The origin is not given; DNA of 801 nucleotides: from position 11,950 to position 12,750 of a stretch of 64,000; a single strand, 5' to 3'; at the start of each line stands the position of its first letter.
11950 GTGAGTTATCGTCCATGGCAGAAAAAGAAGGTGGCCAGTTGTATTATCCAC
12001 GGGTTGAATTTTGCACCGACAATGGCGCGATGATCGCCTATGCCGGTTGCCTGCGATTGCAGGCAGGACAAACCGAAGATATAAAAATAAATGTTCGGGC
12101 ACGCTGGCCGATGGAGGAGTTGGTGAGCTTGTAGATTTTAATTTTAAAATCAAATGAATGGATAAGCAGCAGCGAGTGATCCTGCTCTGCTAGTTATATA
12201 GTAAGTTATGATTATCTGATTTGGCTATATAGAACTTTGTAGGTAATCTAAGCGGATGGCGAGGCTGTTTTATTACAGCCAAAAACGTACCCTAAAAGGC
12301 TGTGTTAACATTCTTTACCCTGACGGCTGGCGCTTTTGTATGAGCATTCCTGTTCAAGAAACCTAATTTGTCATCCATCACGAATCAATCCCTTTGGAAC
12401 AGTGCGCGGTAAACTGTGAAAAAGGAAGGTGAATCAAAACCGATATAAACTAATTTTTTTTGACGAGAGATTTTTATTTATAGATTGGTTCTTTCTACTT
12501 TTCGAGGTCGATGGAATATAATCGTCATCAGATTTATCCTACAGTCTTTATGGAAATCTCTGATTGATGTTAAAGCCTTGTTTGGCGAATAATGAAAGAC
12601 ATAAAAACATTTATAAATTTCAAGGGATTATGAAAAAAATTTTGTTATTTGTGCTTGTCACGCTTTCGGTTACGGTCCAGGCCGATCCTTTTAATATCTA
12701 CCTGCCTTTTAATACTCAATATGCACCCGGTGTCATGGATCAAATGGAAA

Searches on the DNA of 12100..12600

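Call 75: search_rna_families(source=window, start=12100, end=12600, threshold=evalue, max_evalue=1, show_alignments=1)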
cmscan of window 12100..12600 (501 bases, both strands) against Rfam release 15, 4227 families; matches with E-value up to 1: 1.
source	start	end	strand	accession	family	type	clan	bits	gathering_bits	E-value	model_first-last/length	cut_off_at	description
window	12258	12305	+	RF00032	Histone3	Cis-reg;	-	14.7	34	0.59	1-46/46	no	Histone 3' UTR stem-loop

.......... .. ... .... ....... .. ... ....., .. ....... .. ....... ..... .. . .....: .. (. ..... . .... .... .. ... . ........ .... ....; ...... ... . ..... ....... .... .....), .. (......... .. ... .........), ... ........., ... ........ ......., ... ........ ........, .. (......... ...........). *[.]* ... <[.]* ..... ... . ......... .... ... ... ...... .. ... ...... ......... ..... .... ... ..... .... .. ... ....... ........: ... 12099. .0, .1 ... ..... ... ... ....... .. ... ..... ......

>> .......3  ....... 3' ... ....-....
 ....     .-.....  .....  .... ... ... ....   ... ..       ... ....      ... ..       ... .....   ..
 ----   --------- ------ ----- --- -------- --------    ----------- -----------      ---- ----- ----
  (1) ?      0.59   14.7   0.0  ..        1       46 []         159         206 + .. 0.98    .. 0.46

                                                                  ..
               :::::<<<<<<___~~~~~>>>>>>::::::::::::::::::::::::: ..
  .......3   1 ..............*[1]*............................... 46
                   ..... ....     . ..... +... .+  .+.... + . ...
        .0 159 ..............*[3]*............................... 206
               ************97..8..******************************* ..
